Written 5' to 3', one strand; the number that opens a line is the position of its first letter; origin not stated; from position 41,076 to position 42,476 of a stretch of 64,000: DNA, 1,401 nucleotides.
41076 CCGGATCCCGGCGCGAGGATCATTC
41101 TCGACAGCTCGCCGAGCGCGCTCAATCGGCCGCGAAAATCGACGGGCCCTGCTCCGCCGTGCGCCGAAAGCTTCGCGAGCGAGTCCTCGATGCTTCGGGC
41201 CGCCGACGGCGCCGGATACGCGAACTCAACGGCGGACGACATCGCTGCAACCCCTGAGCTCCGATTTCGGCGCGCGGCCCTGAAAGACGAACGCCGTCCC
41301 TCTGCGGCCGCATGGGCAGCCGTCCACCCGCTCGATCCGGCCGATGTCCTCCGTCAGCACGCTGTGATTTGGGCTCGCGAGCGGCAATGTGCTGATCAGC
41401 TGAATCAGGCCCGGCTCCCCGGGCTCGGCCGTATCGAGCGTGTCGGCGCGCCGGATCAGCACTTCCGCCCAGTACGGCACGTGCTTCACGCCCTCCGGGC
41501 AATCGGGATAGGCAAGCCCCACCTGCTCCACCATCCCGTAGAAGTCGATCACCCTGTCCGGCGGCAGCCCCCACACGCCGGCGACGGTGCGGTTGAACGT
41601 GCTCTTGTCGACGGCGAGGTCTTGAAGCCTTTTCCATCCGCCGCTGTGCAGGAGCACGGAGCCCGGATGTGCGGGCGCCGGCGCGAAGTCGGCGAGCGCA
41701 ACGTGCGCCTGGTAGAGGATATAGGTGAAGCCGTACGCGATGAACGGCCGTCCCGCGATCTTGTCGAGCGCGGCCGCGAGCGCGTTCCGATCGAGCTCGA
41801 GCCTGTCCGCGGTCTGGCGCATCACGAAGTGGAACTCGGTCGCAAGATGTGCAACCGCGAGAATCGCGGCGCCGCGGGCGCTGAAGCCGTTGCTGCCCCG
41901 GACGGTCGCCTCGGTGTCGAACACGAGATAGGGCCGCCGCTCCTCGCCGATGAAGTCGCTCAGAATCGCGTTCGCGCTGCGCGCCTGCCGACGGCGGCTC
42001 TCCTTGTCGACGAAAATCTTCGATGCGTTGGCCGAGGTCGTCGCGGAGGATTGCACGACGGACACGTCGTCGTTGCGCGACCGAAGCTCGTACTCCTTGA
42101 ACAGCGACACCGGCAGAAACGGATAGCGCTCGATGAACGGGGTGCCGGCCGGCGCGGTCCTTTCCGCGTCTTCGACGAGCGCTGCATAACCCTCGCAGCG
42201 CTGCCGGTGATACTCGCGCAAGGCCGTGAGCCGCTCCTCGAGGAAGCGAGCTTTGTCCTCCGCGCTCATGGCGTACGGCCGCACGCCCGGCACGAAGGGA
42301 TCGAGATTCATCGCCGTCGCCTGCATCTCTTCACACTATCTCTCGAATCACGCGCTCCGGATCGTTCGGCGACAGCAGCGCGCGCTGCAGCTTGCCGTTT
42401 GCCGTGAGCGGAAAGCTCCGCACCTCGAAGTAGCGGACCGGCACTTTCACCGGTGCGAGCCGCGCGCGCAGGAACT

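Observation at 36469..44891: Eight-gene carrier-protein acyl-tailoring operon (Fe-ADH / AMP-ligase / LuxE / LuxC / ACP / FabG-like SDR / GNAT / GT4) inside the EPS locus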

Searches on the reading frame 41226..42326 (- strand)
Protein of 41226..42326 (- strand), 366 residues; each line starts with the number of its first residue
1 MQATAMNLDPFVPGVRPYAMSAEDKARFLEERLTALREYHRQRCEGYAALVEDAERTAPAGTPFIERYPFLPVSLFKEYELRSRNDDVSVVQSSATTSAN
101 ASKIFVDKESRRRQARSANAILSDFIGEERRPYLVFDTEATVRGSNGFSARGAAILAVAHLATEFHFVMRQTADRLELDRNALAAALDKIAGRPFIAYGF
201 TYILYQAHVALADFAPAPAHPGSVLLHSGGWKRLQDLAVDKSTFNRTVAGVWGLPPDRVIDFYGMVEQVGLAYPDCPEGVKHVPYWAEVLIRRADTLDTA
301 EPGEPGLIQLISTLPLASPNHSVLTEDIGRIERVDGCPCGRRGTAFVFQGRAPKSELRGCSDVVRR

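Call 4: search_protein_families(library=pfam, proteins=[window:41226-42326:-], max_evalue=0.01)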
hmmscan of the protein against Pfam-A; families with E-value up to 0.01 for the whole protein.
window:41226-42326:- (366 aa): 1 family
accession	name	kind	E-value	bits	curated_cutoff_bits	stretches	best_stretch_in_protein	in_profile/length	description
PF04443.18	LuxE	-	1.7e-50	172.5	24.9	1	6-364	15-386/391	Acyl-protein synthetase, LuxE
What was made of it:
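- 41226..42326 (-): LuxE-type acyl-protein synthetase (366 aa). Pfam LuxE 1.7e-50 (call 4).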

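Call 5: search_protein_families(library=ncbifam, proteins=[window:41226-42326:-], max_evalue=0.01)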
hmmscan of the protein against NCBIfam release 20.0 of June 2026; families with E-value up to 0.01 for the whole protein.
window:41226-42326:- (366 aa): 1 family
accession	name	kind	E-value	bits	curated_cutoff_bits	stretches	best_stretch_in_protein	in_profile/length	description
NF052244.1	LCFA_lig_LuxE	equivalog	1.2e-12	47.5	550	1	7-361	11-359/367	long-chain-fatty-acid--protein ligase LuxE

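Call 15: find_homologous_proteins(query=window:41226-42326:-, max_evalue=1e-10)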
Query window:41226-42326:- (366 aa): 2757 proteins with E <= 1e-10 among 8000 candidates; the best 120 are listed.
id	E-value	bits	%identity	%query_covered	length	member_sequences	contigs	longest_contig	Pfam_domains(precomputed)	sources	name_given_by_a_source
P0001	4.9e-240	814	99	99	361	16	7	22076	PF04443.18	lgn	-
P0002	2.6e-162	558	69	100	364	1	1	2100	PF04443.18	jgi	jgi:hypothetical protein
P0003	1.3e-161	556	67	99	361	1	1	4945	PF04443.18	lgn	-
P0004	9.0e-161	553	67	97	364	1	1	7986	PF04443.18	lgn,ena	-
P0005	3.1e-160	551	68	99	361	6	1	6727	PF04443.18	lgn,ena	-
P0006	1.2e-159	549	68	97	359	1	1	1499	PF04443.18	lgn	-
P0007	9.7e-159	546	67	99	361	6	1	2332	PF04443.18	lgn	-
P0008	1.8e-157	542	67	99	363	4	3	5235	PF04443.18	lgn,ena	-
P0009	8.6e-157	540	68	97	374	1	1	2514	PF04443.18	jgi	-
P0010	1.1e-156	539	65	99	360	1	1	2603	PF04443.18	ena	-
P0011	1.5e-156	539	64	100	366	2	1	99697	PF04443.18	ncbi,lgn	ncbi:MAG: acyl-protein synthetase [Pseudomonadota bacterium]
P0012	1.7e-156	539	67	100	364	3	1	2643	PF04443.18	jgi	jgi:hypothetical protein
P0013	2.4e-156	538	66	98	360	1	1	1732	PF04443.18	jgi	jgi:hypothetical protein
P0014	3.3e-156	538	67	97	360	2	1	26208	PF04443.18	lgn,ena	-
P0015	7.9e-156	537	66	97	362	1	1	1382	PF04443.18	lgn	-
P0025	2.8e-147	509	63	98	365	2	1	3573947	PF04443.18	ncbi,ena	-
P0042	3.5e-140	485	60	99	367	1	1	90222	PF04443.18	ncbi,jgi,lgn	-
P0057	8.7e-138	477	60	97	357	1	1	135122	PF04443.18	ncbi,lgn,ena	ncbi:MAG: hypothetical protein U0Q12_13350 [Vicinamibacterales bacterium]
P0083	6.3e-135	468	60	97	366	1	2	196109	PF04443.18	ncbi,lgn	ncbi:MAG: acyl-protein synthetase [Gammaproteobacteria bacterium]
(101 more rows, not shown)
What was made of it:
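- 41226..42326 (-): More than 2757 homologues at E<=1e-10 (call 15).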

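Call 16: find_encoding_contigs(protein=P0025, flank=10000, max_places=1)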
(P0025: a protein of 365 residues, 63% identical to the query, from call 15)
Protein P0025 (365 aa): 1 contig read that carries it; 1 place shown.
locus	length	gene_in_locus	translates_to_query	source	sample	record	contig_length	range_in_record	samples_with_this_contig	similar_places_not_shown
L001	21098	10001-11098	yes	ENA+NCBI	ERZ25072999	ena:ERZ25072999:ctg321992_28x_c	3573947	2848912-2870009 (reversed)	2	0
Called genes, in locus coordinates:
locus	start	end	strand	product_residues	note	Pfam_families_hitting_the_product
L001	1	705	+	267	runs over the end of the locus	-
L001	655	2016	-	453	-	PF04932:Wzy_C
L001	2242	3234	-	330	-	-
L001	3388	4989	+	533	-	-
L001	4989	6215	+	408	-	PF24681:Kelch_KLHDC2_KLHL20_DRC7 (faint), PF24981:Beta-prop_ATRN-LZTR1 (faint)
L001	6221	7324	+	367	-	PF13480:Acetyltransf_6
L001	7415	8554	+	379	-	PF00465:Fe-ADH, PF25137:ADH_Fe_C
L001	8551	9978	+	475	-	PF00501:AMP-binding, PF13193:AMP-binding_C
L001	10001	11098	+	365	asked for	PF04443:LuxE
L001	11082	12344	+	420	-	PF05893:LuxC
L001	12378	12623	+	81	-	PF00550:PP-binding (weak)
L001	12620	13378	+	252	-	PF00106:adh_short, PF01370:Epimerase (weak), PF08659:KR, PF13561:adh_short_C2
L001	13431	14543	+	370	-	-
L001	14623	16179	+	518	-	PF00501:AMP-binding, PF13193:AMP-binding_C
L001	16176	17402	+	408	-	PF00278:Orn_DAP_Arg_deC, PF01168:Ala_racemase_N (weak), PF02784:Orn_Arg_deC_N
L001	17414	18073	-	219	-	PF02585:PIG-L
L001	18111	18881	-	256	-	PF00483:NTP_transferase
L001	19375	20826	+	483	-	PF02397:Bac_transf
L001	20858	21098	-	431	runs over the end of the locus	PF20720:nSTAND3 (faint), PF01637:ATPase_2 (faint), PF13191:AAA_16, PF13401:AAA_22, PF09848:SLFN-g3_helicase (weak), PF16697:Yop-YscD_cpl, PF00498:FHA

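Call 17: find_encoding_contigs(protein=P0057, flank=10000, max_places=1)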
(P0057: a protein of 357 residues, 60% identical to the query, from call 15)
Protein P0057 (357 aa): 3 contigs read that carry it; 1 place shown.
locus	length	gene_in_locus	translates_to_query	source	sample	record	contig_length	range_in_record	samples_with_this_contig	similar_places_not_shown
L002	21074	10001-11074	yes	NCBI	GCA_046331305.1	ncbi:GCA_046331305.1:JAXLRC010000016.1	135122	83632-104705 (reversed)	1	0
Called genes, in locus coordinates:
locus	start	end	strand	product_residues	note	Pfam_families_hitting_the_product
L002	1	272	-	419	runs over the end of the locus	PF10082:BBP2_2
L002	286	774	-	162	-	PF02357:NusG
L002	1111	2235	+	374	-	PF13579:Glyco_trans_4_4 (weak), PF02350:Epimerase_2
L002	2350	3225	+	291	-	PF09721:Exosortase_EpsH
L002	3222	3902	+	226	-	-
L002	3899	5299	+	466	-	PF22842:Pel9A-like_beta_helix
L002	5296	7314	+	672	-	PF00884:Sulfatase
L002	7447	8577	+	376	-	PF00465:Fe-ADH, PF25137:ADH_Fe_C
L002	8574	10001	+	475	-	PF00501:AMP-binding, PF13193:AMP-binding_C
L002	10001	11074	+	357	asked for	PF04443:LuxE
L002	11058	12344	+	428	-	PF05893:LuxC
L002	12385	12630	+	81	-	PF00550:PP-binding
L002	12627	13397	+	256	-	PF00106:adh_short, PF08659:KR, PF13561:adh_short_C2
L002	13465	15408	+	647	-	PF13522:GATase_6, PF12481:DUF3700, PF13537:GATase_7, PF00733:Asn_synthase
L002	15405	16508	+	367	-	-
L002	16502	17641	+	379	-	PF13579:Glyco_trans_4_4, PF13439:Glyco_transf_4, PF00534:Glycos_transf_1, PF13692:Glyco_trans_1_4, PF13524:Glyco_trans_1_2 (weak)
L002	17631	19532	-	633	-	PF13522:GATase_6, PF12481:DUF3700 (weak), PF13537:GATase_7, PF00733:Asn_synthase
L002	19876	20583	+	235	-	PF00483:NTP_transferase, PF12804:NTP_transf_3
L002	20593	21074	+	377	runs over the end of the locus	PF01041:DegT_DnrJ_EryC1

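Call 18: find_encoding_contigs(protein=P0001, flank=10000, max_places=2)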
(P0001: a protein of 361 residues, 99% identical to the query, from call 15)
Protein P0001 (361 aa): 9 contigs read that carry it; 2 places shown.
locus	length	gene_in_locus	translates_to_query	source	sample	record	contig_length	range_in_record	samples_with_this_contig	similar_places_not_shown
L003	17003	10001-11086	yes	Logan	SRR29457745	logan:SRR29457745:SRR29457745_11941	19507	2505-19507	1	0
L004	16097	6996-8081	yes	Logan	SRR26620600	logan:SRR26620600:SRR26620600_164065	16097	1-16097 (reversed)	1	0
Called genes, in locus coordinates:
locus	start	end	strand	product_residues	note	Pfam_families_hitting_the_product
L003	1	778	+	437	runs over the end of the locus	-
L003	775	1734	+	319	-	PF01522:Polysacc_deac_1, PF11959:DUF3473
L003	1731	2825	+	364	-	PF02388:FemAB (weak), PF13480:Acetyltransf_6, PF02388:FemAB (weak)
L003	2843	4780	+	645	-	PF13522:GATase_6, PF13537:GATase_7, PF00733:Asn_synthase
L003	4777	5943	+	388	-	PF13439:Glyco_transf_4, PF13579:Glyco_trans_4_4, PF20706:GT4-conflict (weak), PF00534:Glycos_transf_1, PF13692:Glyco_trans_1_4, PF13524:Glyco_trans_1_2 (weak)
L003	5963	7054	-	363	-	PF00685:Sulfotransfer_1, PF13469:Sulfotransfer_3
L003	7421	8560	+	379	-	PF00465:Fe-ADH, PF25137:ADH_Fe_C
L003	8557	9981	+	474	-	PF00501:AMP-binding, PF13193:AMP-binding_C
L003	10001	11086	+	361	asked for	PF04443:LuxE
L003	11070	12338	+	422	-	PF05893:LuxC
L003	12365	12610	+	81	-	PF00550:PP-binding (weak)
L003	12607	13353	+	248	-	PF00106:adh_short, PF01370:Epimerase, PF08659:KR, PF13561:adh_short_C2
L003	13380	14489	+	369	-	-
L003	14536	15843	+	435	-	PF13439:Glyco_transf_4, PF13579:Glyco_trans_4_4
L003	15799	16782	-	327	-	PF01841:Transglut_core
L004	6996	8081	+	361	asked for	PF04443:LuxE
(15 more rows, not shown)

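Call 29: find_related_loci(query=A2, collection=genome_contigs, flank=10000)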
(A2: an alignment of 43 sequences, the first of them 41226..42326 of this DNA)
Query A2 (366 aa) in genome_contigs; peptide patterns used: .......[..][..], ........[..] (x = any residue, [..] = any of these).
599 stretches matched a pattern (row limit reached: there are more); 357 encode a relative of the query (tblastn E <= 1e-3); the best 80 are kept; 80 distinct loci.
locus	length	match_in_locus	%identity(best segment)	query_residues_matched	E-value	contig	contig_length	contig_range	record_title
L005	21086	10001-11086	92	1-362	0e+0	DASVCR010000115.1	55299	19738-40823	MAG TPA_asm: Gammaproteobacteria bacterium isolate SMAG_U2011 k141_1061576, whole genome shotgun sequence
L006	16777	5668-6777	66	2-366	3e-156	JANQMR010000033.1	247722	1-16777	MAG: Woeseiaceae bacterium isolate PL25b_bin.32 k99_1230794, whole genome shotgun sequence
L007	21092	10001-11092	65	3-366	3e-152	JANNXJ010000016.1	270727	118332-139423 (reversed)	MAG: Gammaproteobacteria bacterium isolate VAR_34_metabat_212 VAR_34_k141_1278677, whole genome shotgun sequence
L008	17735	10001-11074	62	9-366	7e-151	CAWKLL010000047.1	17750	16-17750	MAG: uncultured Gammaproteobacteria bacterium isolate MFD03551.bin.1.153 genome assembly, contig: contig_89102, whole ge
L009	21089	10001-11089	63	7-366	1e-150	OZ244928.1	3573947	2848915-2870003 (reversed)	MAG: Gammaproteobacteria bacterium isolate bd0012e8-6e67-4614-96c1-5722cdfd238a genome assembly, chromosome: 1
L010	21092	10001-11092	64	3-366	5e-148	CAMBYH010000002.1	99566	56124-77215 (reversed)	MAG: Rheinheimera tuosuensis isolate LH-02apr19-57 genome assembly, contig: LH-02apr19-C206, whole genome shotgun sequen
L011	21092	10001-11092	64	3-366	5e-148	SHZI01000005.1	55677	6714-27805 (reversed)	MAG: Gammaproteobacteria bacterium isolate Baikal-deep-G145 BACOMB-C2187, whole genome shotgun sequence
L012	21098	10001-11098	61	4-366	3e-147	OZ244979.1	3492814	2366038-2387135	MAG: Gammaproteobacteria bacterium isolate 9d8d5de1-5af5-42b2-8d9c-b1e3713c647d genome assembly, chromosome: 1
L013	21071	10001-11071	60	11-365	3e-142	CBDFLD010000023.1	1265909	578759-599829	MAG: Acidobacteriota bacterium isolate 4fe7eda5-706a-47f2-b94d-dac62684705c genome assembly, contig: contig_23, whole ge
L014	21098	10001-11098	60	3-366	6e-140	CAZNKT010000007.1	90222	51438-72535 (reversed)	MAG TPA_asm: uncultured Pirellulales bacterium isolate SRP214966_co2_128 genome assembly, contig: NODE_176_length_90222_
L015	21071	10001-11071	61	11-363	2e-139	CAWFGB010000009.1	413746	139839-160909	MAG: uncultured Acidobacteriota bacterium isolate MFD02840.bin.1.33 genome assembly, contig: contig_61106, whole genome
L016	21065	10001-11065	60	8-363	7e-139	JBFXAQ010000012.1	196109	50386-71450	MAG: Gammaproteobacteria bacterium isolate CA_2019_TPBS_26 NODE_635_length_196109_cov_44.571063_TPBS, whole genome shotg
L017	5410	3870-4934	59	11-362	6e-138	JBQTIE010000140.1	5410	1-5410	MAG: Acidobacteriota bacterium isolate SAR122 c_000000272354, whole genome shotgun sequence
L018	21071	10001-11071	60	11-365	3e-137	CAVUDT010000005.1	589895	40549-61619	MAG: uncultured Acidobacteriota bacterium isolate MFD02840.bin.1.7 genome assembly, contig: contig_40925, whole genome s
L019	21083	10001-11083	59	8-366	5e-136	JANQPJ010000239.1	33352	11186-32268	MAG: Pirellulales bacterium isolate IP29b_bin.16 k99_2588372, whole genome shotgun sequence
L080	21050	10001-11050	38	8-362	8e-74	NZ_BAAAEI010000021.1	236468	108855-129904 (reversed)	Bowmanella denitrificans strain JCM 13378 sequence21, whole genome shotgun sequence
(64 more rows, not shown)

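Call 37: search_solved_structures(query=A2, max_evalue=0.01)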
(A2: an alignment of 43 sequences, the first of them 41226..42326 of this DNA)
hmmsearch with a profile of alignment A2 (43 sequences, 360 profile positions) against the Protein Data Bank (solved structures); distinct sequences matched with E-value up to 0.01: 1.
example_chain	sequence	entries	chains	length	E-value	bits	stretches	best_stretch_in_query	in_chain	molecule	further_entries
7xc6_E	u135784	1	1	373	1.2e-20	77.1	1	9-355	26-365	LuxE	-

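Call 39: search_solved_structures(query=window:41226-42326:-, max_evalue=0.01, show_alignments=1)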
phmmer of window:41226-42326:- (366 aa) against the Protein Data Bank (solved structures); distinct sequences matched with E-value up to 0.01: 1.
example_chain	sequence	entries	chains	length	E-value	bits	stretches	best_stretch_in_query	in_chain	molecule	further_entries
7xc6_E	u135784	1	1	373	5.2e-11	45.4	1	16-361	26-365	LuxE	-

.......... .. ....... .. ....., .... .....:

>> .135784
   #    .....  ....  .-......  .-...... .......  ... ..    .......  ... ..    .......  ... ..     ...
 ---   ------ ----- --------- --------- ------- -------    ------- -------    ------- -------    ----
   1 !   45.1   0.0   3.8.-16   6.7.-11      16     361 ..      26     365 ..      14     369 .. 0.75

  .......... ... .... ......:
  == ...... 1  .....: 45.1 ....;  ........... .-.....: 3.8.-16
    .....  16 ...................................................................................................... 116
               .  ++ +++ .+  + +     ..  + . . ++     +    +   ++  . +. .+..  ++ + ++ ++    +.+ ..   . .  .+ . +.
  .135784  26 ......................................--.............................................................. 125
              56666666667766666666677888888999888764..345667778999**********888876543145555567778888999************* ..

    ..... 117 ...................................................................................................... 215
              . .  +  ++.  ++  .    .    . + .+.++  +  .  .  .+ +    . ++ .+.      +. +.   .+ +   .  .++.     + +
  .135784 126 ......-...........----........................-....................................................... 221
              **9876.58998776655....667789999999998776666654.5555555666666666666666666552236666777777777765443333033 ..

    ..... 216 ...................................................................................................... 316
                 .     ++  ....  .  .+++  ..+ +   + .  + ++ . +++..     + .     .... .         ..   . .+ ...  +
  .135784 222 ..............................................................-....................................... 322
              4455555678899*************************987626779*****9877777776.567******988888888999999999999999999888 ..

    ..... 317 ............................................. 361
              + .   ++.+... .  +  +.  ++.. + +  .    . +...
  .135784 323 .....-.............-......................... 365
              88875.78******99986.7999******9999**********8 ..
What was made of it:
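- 41226..42326 (-): The C-terminal RGCS aligns with its KGCS (call 39).
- On Lux fatty acid reductase (LuxC/LuxE of bioluminescence): RGCS aligns with KGCS of 7xc6_E (call 39).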

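Call 56: search_protein_families(library=pfam, proteins=[L007:3405-4445:-, L014:6394-7464:+, L006:1786-2937:+, L007:4553-6076:+, L007:6089-7297:+], max_evalue=0.01)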
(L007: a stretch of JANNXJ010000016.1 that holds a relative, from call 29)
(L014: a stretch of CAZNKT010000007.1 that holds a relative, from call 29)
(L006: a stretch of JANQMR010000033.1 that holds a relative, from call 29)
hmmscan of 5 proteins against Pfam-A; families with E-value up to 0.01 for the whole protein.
L007:3405-4445:- (346 aa): 0 families

L014:6394-7464:+ (356 aa): 1 family
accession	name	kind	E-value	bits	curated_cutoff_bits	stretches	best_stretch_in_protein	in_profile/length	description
PF01522.26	Polysacc_deac_1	-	0.0063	16.9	23.1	0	55-169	23-121/124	Polysaccharide deacetylase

L006:1786-2937:+ (383 aa): 1 family
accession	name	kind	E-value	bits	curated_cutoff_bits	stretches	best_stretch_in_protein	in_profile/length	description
PF13480.13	Acetyltransf_6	-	4.6e-31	108.3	22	1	183-322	2-143/143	Acetyltransferase (GNAT) domain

L007:4553-6076:+ (507 aa): 0 families

L007:6089-7297:+ (402 aa): 2 families
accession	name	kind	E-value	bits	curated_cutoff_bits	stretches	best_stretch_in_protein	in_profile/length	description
PF24681.1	Kelch_KLHDC2_KLHL20_DRC7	-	0.00015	21.6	50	1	46-115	30-147/221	KLHDC2/KLHL20/DRC7 Kelch-repeats domain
PF24981.1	Beta-prop_ATRN-LZTR1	-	0.00031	20.5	50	0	51-216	24-164/289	Attractin/LZTR1 beta-propeller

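Call 58: search_protein_families(library=ncbifam, proteins=[L007:3405-4445:-, L014:6394-7464:+, L019:6170-7282:+, L007:4553-6076:+], max_evalue=0.01)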
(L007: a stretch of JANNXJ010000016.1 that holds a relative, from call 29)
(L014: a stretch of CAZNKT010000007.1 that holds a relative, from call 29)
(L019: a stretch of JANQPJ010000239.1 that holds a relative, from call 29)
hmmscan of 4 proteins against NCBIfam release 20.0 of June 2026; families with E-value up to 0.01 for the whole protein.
L007:3405-4445:- (346 aa): 0 families

L014:6394-7464:+ (356 aa): 0 families

L019:6170-7282:+ (370 aa): 0 families

L007:4553-6076:+ (507 aa): 0 families

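Call 59: search_solved_structures(query=L014:6394-7464:+, max_evalue=1)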
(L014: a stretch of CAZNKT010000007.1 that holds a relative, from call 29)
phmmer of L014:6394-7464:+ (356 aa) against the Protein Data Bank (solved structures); distinct sequences matched with E-value up to 1: 2.
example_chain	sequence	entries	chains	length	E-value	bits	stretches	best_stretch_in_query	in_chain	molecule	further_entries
3rxz_A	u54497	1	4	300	0.00076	21.9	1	116-177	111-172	Polysaccharide deacetylase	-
4lks_A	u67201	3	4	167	0.27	13.5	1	299-336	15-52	Glycosyl hydrolase, family 31/fibronectin type III domain protein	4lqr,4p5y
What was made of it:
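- Tried and rejected: The signals are only sub-threshold (Pfam E 0.006, PDB 3rxz 7.6e-4, no NCBIfam hit; calls 56, 58, 59).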

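Call 64: search_protein_families(library=pfam, proteins=[L080:3313-4374:+, L080:4371-5423:+, L080:5928-6959:+, L080:7072-7638:+, L080:7642-7887:+, L080:12285-13586:+, L080:13586-14707:+, L080:14707-15795:+, L080:15789-16709:+, L080:16713-17924:+], max_evalue=0.0001)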
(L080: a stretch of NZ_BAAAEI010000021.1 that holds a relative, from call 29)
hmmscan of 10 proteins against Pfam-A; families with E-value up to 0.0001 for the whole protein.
L080:3313-4374:+ (353 aa): 0 families

L080:4371-5423:+ (350 aa): 2 families
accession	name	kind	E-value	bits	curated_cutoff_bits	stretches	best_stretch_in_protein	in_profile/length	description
PF03102.20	NeuB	-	2.9e-90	302.4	22.1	1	37-277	1-239/241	NeuB family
PF08666.17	SAF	-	4e-13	50.1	21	1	292-349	1-62/63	SAF domain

L080:5928-6959:+ (343 aa): 0 families

L080:7072-7638:+ (188 aa): 2 families
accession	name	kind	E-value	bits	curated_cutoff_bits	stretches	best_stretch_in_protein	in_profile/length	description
PF13302.13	Acetyltransf_3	-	2.6e-14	54.6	25.4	1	15-149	3-138/138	Acetyltransferase (GNAT) domain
PF13420.13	Acetyltransf_4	-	7.3e-08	33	24.3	1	24-159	9-145/155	Acetyltransferase (GNAT) domain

L080:7642-7887:+ (81 aa): 0 families

L080:12285-13586:+ (433 aa): 2 families
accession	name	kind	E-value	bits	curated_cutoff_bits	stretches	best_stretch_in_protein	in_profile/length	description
PF13714.12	PEP_mutase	-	7.3e-54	183.3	31.5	1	150-407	2-240/240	Phosphoenolpyruvate phosphomutase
PF01467.32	CTP_transf_like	-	5.6e-13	49.7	21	1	10-131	5-130/133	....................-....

L080:13586-14707:+ (373 aa): 2 families
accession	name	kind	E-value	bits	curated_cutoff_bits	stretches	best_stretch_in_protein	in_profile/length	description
PF02776.23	TPP_enzyme_N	-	2.8e-17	63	26.8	1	8-121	8-115/119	Thiamine pyrophosphate enzyme, N-terminal TPP binding domain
PF02775.26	TPP_enzyme_C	-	7.1e-17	62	21.9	1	227-342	22-151/151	Thiamine pyrophosphate enzyme, C-terminal TPP binding domain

L080:14707-15795:+ (362 aa): 3 families
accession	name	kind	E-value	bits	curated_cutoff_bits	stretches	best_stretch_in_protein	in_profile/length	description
PF00465.25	Fe-ADH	-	1.2e-34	119.8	31.3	1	15-172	6-168/168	Iron-containing alcohol dehydrogenase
PF25137.1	ADH_Fe_C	-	2.4e-23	83.3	27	1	185-306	3-122/194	Fe-containing alcohol dehydrogenase family, C-terminal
PF13685.12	Fe-ADH_2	-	4.8e-06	27.1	28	1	29-107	19-97/149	Iron-containing alcohol dehydrogenase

L080:15789-16709:+ (306 aa): 1 family
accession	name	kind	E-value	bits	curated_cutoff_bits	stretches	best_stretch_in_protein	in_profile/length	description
PF04991.19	LicD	-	1.9e-10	41.6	22.6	1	123-157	2-36/227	LicD family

L080:16713-17924:+ (403 aa): 1 family
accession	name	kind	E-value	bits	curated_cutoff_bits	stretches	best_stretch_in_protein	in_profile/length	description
PF05159.20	Capsule_synth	-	1.7e-05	24.9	20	1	259-361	146-265/310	Capsule polysaccharide biosynthesis protein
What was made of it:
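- On Flagellin-glycosylation-island ACP/FabG/ligase/LuxE/LuxC module: Contrast L080 (call 64).
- Closest known: ACP-FabG-ligase-LuxE-LuxC module of flagellin glycosylation islands. Same: In Bowmanella it lies next to NeuB (call 64).
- Tried and rejected: It belongs to a phosphonate gene set (PEP mutase, decarboxylase), not to the module (call 64).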
